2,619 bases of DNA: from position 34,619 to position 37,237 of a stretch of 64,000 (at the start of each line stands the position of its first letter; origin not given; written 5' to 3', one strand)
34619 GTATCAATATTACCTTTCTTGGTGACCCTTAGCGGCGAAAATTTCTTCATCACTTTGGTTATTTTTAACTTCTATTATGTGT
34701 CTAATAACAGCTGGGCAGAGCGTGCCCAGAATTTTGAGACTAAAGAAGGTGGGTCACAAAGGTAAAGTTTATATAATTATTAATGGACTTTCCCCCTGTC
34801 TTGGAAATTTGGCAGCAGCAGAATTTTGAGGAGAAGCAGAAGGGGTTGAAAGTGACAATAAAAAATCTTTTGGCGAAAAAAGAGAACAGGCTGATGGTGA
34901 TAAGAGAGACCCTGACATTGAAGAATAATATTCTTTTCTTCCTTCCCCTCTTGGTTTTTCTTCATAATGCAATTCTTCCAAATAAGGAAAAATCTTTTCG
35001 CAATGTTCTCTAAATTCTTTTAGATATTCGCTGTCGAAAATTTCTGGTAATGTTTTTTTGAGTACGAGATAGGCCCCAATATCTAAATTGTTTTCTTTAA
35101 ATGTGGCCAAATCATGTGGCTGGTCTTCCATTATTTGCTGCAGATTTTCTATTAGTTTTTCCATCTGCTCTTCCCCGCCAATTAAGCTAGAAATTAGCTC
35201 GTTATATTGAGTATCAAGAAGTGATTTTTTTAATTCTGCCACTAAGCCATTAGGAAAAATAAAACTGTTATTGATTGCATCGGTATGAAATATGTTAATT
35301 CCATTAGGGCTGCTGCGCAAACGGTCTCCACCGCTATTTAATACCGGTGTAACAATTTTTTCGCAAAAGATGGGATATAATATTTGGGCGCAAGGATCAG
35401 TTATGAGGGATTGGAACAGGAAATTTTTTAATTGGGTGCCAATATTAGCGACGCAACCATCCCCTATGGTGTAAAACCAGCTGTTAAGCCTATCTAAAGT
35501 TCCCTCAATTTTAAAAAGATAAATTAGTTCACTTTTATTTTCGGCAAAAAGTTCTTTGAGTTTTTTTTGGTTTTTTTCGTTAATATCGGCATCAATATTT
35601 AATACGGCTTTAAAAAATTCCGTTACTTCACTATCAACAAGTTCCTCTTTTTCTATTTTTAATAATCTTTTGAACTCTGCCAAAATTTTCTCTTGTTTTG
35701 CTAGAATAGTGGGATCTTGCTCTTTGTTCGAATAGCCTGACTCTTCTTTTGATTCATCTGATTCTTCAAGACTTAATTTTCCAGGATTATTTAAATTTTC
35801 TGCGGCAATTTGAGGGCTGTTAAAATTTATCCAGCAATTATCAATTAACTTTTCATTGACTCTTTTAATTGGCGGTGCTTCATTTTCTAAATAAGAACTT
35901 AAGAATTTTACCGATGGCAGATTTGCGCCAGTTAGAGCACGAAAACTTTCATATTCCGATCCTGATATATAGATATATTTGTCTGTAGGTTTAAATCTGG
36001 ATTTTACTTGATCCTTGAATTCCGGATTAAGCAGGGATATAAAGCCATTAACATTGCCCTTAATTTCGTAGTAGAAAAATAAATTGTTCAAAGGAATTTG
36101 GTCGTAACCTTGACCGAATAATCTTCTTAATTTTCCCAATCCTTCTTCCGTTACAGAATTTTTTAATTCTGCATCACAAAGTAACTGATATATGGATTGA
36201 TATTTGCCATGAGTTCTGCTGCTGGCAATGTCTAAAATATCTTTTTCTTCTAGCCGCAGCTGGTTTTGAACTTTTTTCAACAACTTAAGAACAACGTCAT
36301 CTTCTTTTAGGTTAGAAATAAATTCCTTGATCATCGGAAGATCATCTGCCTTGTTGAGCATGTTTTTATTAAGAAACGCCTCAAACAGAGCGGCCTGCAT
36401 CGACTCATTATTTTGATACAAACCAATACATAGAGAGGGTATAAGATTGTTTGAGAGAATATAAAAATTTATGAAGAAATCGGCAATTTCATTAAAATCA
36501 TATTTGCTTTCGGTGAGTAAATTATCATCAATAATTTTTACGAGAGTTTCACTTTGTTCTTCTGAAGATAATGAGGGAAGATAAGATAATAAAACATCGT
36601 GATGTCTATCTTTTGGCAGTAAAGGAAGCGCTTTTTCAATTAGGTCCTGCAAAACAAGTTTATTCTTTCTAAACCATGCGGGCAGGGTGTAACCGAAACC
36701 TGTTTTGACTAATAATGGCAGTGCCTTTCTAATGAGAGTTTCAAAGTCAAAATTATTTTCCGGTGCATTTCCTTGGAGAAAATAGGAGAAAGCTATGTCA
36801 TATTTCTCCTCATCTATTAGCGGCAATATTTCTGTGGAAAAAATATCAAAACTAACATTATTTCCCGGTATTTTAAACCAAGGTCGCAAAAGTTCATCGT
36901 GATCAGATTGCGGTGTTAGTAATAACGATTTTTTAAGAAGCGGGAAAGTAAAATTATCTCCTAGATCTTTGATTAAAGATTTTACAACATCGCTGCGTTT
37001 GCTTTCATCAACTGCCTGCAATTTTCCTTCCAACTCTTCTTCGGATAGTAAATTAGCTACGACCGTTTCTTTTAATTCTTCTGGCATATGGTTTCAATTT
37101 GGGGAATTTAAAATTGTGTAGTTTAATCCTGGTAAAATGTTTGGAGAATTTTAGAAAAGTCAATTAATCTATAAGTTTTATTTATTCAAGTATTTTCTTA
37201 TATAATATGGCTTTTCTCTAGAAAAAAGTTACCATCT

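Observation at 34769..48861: Unrecognised giant paralog family (three intact genes and one wreck) with a W-x3-P-E-N-N repeat and a conserved Cys core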

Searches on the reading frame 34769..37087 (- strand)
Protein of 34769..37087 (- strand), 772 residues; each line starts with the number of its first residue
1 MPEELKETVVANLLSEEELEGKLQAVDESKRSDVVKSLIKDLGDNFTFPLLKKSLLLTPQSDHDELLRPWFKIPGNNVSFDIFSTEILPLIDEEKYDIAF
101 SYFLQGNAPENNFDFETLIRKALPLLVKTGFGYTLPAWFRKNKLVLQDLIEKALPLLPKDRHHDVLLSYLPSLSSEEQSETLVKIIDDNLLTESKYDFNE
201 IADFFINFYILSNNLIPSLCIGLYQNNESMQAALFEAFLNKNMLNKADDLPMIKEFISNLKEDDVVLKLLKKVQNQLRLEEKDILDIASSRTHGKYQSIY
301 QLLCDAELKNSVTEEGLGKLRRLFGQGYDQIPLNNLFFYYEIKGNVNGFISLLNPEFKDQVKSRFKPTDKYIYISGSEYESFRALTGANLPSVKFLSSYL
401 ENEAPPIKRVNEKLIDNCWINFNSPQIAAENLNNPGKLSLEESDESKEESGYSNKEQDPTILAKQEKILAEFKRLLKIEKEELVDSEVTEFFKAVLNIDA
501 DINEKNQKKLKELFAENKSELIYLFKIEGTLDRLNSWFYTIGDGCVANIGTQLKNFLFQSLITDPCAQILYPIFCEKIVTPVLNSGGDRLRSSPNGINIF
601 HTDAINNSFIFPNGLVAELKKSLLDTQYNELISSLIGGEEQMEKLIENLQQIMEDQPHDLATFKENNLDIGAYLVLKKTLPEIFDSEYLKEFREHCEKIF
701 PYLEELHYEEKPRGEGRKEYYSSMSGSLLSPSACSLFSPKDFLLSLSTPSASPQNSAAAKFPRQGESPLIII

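Call 6: search_protein_families(library=pfam, proteins=[window:34769-37087:-], max_evalue=0.1)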
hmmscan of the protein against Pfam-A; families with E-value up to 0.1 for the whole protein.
window:34769-37087:- (772 aa): 0 families

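Call 11: search_solved_structures(query=window:34769-37087:-, max_evalue=1)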
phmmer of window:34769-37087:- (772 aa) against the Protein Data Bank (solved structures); distinct sequences matched with E-value up to 1: 0.

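Call 13: find_homologous_proteins(query=window:34769-37087:-)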
Query window:34769-37087:- (772 aa): 1 proteins with E <= 0.001 among 8000 candidates.
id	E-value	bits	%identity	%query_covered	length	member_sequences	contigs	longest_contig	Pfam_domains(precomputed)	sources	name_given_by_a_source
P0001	0.0e+0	1711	100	100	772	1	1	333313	-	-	-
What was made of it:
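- Tried and rejected: The single-protein query returned only itself (call 13).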

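Call 19: find_encoding_contigs(protein=P0001, flank=2000, max_places=3)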
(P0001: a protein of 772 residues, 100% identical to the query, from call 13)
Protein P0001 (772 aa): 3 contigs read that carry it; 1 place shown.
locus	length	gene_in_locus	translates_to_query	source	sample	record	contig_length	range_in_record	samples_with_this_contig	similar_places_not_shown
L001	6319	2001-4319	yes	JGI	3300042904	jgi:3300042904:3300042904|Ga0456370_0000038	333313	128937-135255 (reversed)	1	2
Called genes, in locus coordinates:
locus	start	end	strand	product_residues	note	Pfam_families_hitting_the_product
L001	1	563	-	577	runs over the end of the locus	PF13176:TPR_7 (faint), PF13414:TPR_11 (weak), PF13424:TPR_12, PF00515:TPR_1 (weak), PF07719:TPR_2 (weak), PF13181:TPR_8 (weak), PF13424:TPR_12 (weak), PF00515:TPR_1 (weak), +7 more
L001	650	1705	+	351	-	-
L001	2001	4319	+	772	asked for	-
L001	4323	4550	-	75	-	-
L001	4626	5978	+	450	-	-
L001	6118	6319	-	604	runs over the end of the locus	-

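Call 81: search_protein_families(library=ncbifam, proteins=[window:34769-37087:-], max_evalue=0.01)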
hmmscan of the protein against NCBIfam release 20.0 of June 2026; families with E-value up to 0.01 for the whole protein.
window:34769-37087:- (772 aa): 0 families

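Call 105: search_protein_families(library=padloc, proteins=[window:34769-37087:-], max_evalue=0.01)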
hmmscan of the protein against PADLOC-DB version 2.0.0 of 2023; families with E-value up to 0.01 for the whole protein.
window:34769-37087:- (772 aa): 0 families

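Call 106: search_protein_families(library=phrogs, proteins=[window:34769-37087:-], max_evalue=0.01)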
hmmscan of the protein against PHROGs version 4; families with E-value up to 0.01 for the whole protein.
window:34769-37087:- (772 aa): 0 families
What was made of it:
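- There are no PADLOC or PHROGs hits (calls 105, 106).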
